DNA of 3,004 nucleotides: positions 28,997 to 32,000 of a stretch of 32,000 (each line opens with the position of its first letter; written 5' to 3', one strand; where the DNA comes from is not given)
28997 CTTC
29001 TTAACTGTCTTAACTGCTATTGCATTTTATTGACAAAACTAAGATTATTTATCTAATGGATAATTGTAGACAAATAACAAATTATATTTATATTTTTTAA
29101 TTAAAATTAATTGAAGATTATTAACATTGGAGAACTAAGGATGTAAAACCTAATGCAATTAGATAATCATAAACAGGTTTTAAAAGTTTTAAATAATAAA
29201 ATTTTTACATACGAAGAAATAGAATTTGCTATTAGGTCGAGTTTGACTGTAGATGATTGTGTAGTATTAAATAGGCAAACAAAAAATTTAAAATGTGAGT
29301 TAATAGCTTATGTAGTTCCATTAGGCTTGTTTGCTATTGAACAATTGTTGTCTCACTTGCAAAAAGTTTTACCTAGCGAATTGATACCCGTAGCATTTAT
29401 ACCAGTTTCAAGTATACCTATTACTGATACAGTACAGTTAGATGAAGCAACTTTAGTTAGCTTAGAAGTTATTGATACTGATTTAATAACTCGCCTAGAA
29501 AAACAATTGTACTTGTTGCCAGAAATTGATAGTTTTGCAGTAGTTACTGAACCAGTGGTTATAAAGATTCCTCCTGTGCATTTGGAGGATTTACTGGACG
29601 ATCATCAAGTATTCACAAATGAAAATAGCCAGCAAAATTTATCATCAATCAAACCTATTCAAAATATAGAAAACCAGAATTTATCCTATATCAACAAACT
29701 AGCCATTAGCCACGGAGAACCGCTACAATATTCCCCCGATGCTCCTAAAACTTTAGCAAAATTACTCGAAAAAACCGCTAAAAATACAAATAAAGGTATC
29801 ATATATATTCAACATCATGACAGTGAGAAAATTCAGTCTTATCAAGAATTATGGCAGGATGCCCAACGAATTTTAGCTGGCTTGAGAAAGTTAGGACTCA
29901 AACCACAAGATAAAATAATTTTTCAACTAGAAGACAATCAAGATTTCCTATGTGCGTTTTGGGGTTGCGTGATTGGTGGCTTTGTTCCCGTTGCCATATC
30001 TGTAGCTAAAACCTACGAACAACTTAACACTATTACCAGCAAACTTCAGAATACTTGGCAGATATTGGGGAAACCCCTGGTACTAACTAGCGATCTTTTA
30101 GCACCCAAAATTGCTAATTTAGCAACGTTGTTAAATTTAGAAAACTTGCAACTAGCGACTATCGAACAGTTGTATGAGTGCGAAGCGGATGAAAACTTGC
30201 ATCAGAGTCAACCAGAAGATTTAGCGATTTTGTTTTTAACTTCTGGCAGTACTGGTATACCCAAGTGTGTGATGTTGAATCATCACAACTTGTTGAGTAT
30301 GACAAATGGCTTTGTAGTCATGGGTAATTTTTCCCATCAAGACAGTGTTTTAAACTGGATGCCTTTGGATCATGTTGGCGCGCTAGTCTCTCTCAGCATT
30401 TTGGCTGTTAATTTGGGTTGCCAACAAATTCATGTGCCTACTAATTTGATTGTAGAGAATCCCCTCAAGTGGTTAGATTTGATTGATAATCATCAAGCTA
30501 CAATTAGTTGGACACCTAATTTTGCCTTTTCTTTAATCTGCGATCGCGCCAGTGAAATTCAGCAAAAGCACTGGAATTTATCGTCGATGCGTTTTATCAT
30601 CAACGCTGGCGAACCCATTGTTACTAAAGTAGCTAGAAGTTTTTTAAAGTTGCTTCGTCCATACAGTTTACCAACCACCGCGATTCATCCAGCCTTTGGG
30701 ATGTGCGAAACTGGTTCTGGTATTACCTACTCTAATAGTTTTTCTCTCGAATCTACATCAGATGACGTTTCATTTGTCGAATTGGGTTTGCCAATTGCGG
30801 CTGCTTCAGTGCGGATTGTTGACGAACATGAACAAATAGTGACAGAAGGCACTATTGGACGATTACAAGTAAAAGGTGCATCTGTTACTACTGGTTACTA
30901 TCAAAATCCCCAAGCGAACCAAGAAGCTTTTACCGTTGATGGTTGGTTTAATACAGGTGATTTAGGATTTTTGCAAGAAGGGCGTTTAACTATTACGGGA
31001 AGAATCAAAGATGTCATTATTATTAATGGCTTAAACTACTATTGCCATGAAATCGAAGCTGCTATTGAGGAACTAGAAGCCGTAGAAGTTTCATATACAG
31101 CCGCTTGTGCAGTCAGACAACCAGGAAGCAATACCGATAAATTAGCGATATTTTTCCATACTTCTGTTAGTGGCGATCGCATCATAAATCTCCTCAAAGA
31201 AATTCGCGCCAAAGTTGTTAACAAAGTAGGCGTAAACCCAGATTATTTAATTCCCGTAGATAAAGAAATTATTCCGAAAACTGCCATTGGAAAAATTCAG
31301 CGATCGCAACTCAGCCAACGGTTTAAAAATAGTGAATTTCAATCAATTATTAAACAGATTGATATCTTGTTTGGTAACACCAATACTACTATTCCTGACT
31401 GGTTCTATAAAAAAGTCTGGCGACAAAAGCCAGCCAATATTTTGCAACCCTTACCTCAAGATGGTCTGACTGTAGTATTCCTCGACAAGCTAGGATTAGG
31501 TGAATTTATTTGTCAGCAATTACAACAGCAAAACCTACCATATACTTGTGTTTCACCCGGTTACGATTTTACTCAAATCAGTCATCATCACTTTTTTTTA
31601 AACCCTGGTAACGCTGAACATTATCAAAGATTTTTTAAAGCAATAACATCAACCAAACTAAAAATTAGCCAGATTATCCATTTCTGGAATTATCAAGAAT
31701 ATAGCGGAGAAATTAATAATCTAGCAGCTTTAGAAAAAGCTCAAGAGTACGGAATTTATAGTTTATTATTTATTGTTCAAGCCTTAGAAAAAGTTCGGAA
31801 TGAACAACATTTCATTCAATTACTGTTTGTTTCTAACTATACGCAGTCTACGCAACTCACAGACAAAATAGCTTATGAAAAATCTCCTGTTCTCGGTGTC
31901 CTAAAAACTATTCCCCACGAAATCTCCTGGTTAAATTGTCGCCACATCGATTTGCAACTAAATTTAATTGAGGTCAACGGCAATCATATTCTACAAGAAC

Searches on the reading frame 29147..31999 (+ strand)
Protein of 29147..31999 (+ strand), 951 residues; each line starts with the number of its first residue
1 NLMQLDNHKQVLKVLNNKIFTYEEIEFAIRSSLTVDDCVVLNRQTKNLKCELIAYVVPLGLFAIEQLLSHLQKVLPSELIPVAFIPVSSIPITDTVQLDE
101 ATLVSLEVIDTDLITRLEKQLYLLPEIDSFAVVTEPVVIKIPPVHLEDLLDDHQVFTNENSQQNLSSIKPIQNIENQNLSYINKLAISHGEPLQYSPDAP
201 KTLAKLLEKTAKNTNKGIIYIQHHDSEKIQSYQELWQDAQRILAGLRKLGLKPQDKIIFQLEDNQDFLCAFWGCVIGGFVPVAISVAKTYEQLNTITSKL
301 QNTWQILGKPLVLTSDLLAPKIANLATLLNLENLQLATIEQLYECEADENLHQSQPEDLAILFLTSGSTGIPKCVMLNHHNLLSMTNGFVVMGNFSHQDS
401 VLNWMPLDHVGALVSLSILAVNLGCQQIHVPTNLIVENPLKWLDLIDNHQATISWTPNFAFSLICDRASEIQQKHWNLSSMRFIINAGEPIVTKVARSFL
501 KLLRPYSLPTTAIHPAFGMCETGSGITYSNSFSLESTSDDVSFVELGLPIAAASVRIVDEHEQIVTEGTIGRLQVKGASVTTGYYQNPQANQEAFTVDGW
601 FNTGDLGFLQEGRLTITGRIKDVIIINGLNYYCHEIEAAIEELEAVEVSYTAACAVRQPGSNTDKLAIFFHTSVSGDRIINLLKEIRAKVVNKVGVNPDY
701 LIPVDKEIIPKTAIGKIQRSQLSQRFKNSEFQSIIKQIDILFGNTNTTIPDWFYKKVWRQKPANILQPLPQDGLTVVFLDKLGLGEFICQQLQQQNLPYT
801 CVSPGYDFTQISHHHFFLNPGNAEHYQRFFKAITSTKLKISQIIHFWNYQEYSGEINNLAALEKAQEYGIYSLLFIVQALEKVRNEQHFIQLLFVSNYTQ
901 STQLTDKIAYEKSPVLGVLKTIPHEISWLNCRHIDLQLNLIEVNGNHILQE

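Call 9: search_protein_families(library=pfam, proteins=[window:29147-31999:+], max_evalue=0.00001)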
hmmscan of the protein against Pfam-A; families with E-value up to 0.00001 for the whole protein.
window:29147-31999:+ (951 aa): 3 families
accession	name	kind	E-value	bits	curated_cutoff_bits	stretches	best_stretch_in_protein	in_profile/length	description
PF00501.34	AMP-binding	-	4.3e-51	174.3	29.9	1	208-585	2-384/384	AMP-binding enzyme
PF21394.3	Beta-ketacyl_N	-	7.7e-17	61.9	26.9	1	789-939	13-156/170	Beta-ketoacyl synthase-like, N-terminal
PF23024.1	AMP-dom_DIP2-like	-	3.3e-08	34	27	1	622-733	2-107/110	Disco-interacting protein 2-like, AMP domain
